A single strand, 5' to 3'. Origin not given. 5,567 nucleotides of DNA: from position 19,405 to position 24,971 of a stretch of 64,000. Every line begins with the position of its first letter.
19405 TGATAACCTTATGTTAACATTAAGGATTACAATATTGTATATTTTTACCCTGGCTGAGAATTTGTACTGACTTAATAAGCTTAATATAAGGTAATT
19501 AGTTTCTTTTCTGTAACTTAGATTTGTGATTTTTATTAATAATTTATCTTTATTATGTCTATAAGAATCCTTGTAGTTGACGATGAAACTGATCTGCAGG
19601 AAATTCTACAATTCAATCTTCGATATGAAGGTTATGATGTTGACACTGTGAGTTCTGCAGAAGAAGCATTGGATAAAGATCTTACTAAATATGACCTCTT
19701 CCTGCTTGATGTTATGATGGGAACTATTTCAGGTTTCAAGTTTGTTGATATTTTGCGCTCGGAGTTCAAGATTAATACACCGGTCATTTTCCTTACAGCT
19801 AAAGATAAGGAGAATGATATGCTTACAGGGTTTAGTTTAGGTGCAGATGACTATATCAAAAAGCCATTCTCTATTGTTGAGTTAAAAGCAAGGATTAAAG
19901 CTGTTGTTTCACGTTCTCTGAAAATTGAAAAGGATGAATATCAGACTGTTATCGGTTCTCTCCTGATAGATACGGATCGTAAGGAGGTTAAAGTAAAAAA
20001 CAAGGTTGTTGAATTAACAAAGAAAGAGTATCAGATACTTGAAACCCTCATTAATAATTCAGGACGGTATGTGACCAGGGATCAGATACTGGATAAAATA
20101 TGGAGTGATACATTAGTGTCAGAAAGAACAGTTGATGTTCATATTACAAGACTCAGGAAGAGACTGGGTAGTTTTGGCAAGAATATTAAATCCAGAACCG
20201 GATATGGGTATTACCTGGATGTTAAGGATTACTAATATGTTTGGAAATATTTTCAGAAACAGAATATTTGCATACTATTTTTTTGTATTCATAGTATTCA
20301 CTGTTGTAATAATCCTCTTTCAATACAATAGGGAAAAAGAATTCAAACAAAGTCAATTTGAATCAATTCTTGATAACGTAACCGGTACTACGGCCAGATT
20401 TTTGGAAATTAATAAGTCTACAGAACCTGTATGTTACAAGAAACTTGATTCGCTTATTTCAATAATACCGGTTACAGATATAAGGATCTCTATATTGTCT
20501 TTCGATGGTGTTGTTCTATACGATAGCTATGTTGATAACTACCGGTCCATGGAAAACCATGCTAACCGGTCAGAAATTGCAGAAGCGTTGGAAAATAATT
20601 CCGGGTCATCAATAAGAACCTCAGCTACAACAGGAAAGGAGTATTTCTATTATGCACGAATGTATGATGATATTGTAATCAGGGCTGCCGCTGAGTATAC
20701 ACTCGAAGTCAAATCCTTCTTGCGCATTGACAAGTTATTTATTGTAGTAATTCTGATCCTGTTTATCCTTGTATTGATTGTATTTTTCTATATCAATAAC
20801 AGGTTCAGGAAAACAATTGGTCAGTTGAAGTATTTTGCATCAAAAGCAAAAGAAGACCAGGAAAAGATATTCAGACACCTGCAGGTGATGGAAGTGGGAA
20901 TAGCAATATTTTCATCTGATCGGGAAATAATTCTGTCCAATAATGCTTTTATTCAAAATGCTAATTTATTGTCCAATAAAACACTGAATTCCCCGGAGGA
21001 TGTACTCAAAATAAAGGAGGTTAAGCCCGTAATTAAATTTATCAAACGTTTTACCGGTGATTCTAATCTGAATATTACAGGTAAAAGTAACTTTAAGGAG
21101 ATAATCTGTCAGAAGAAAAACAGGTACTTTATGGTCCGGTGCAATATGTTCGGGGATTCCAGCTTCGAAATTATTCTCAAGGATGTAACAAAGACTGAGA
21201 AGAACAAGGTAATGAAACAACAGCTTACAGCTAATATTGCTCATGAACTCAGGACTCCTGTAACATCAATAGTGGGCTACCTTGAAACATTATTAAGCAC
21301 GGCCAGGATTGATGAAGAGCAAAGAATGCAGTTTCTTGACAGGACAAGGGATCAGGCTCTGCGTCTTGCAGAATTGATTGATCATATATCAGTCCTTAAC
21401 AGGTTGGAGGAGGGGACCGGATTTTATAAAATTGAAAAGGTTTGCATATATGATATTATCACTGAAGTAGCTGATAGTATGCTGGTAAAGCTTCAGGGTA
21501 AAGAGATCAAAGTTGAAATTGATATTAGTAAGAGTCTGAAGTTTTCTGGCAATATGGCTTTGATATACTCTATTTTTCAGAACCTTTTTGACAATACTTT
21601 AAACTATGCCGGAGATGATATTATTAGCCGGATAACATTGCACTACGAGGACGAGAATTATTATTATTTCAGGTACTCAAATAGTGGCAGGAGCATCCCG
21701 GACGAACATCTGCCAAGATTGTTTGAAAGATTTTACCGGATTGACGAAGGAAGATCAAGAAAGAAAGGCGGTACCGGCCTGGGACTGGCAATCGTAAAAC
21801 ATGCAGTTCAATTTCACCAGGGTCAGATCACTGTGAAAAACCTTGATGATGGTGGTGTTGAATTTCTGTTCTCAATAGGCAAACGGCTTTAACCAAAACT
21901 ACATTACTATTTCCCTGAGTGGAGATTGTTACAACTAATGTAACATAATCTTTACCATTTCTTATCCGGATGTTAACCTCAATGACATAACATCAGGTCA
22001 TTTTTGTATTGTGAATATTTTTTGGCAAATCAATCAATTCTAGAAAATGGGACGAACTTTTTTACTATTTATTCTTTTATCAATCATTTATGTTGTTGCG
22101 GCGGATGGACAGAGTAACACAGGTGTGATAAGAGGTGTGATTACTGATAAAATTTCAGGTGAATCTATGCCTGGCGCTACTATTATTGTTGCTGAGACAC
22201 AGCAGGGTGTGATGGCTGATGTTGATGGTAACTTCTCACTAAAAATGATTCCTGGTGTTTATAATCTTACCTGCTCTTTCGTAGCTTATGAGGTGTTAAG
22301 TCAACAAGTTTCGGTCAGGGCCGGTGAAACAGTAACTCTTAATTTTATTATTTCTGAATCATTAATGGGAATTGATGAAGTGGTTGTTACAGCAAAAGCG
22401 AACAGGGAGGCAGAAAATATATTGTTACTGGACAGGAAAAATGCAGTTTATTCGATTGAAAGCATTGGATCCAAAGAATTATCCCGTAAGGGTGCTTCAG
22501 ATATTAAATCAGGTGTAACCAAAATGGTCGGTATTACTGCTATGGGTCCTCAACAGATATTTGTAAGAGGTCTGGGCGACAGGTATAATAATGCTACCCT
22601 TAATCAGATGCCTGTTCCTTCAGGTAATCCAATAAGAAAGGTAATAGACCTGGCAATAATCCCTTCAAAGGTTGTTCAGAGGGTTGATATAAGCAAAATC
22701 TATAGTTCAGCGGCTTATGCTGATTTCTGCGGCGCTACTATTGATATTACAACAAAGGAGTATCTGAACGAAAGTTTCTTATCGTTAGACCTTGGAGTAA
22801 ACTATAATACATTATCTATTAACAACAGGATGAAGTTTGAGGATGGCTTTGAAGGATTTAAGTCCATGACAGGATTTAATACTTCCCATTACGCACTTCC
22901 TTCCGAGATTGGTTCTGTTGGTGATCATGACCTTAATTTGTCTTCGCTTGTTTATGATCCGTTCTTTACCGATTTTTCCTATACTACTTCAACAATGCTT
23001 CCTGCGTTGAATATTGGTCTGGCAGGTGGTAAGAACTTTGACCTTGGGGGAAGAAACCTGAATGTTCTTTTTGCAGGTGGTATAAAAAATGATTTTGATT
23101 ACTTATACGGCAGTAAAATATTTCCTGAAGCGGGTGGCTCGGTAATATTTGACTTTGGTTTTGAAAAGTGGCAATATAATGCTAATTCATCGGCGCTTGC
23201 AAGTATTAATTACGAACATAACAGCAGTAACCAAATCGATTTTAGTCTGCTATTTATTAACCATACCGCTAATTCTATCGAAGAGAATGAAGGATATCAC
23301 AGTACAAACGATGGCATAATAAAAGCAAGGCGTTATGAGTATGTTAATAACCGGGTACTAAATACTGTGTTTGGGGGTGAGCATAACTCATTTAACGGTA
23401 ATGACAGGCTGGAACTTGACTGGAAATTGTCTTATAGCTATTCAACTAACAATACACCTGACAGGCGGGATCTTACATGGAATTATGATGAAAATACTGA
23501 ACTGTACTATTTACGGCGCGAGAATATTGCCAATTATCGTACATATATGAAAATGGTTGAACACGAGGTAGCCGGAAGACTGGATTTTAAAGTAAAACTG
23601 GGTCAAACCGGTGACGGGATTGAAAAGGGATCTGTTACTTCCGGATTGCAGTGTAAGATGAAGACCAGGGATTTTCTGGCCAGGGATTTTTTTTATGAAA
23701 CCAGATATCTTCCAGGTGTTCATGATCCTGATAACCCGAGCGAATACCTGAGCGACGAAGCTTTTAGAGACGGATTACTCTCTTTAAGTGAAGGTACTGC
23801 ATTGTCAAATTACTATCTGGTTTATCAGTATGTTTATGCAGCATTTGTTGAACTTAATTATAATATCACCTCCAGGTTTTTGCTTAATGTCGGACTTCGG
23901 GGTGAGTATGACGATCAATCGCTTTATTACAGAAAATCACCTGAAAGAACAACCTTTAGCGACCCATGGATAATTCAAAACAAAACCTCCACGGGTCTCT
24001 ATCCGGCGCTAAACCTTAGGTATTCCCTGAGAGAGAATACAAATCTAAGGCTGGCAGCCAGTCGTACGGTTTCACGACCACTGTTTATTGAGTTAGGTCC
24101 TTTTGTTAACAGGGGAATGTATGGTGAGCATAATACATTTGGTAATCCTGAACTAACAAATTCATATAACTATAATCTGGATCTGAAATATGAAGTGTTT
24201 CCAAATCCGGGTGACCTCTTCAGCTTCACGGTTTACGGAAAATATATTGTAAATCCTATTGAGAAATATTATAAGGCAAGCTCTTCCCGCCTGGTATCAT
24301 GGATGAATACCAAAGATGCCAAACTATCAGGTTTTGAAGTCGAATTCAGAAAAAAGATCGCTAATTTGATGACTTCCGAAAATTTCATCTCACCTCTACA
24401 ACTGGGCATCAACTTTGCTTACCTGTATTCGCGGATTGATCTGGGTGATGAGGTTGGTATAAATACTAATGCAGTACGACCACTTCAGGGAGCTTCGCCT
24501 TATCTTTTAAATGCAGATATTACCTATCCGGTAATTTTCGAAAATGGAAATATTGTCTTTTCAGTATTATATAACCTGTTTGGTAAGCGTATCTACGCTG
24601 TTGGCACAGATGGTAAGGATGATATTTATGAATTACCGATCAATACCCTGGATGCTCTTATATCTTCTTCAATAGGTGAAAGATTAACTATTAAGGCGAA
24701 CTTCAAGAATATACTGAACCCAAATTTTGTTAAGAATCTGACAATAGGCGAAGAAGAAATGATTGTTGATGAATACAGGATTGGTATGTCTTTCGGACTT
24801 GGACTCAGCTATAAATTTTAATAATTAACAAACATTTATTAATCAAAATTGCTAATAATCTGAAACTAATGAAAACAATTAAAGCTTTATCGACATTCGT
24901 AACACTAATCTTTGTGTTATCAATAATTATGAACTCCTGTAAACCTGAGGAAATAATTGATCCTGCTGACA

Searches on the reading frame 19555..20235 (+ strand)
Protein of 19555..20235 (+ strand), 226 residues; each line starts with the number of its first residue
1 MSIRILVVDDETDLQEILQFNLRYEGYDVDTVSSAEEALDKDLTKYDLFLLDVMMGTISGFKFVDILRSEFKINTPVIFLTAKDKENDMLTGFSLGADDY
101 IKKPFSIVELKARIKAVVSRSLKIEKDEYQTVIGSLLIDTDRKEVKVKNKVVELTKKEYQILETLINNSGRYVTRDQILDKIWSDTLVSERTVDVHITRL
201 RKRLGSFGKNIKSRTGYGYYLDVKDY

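Call 64: search_protein_families(library=pfam, proteins=[window:19555-20235:+], max_evalue=0.00001)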
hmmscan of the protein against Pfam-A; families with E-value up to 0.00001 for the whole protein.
window:19555-20235:+ (226 aa): 2 families
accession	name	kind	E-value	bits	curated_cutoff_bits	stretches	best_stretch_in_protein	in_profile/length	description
PF00072.30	Response_reg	-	5.2e-25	88.2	30.2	1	5-115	1-111/111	Response regulator receiver domain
PF00486.34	Trans_reg_C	-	1.5e-21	76.7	26.2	1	150-221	2-77/77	Transcriptional regulatory protein, C terminal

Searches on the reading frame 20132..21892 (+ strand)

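Call 64: search_protein_families(library=pfam, proteins=[window:20132-21892:+], max_evalue=0.00001)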
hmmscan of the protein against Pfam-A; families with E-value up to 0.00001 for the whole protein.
window:20132-21892:+ (586 aa): 2 families
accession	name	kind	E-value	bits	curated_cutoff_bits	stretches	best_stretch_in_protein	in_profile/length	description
PF02518.31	HATPase_c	-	1.5e-21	77.4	26.4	1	477-582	5-107/111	Histidine kinase-, DNA gyrase B-, and HSP90-like ATPase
PF00512.31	HisKA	-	1.9e-15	57.1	26.9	1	361-428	1-66/66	His Kinase A (phospho-acceptor) domain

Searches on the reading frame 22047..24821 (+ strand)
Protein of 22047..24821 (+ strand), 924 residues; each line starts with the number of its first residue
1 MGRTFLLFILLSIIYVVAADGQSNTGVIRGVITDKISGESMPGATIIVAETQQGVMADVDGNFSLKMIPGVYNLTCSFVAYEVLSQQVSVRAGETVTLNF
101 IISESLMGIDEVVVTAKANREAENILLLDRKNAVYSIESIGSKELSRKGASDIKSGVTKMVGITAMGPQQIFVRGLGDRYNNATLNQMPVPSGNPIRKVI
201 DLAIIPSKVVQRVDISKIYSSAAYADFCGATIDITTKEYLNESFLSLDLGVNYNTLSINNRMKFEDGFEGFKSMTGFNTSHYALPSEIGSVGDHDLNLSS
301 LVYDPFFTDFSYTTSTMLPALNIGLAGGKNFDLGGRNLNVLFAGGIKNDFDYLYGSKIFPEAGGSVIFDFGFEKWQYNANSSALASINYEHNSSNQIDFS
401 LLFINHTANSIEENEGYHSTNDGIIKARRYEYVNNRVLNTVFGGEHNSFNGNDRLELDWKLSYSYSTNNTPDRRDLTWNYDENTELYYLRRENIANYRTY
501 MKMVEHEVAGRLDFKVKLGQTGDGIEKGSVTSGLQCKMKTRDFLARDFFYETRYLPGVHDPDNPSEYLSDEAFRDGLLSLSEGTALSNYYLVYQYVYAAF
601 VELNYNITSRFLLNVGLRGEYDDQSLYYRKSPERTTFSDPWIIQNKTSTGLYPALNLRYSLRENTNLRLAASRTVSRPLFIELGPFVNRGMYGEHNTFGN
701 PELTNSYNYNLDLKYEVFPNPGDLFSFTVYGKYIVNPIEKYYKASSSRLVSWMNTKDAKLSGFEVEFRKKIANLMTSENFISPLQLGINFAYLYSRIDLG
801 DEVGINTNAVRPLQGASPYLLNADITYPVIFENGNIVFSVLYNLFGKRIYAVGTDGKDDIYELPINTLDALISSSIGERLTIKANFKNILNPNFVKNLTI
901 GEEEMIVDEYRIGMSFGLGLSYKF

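Call 64: search_protein_families(library=pfam, proteins=[window:22047-24821:+], max_evalue=0.00001)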
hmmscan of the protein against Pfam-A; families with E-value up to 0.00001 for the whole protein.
window:22047-24821:+ (924 aa): 4 families
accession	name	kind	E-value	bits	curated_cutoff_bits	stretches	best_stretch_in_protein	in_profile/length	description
PF00593.30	TonB_dep_Rec_b-barrel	-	4e-20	73.5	27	1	407-889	38-436/436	TonB dependent receptor-like, beta-barrel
PF13715.12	CarbopepD_reg_2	-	1.3e-18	67.2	32.2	1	28-114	1-88/88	CarboxypepD_reg-like domain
PF13620.12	CarboxypepD_reg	-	2.6e-13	50.6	32.3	1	28-100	2-79/82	Carboxypeptidase regulatory-like domain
PF07715.20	Plug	-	3.1e-07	31.3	23.9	1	131-224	3-99/107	TonB-dependent Receptor Plug Domain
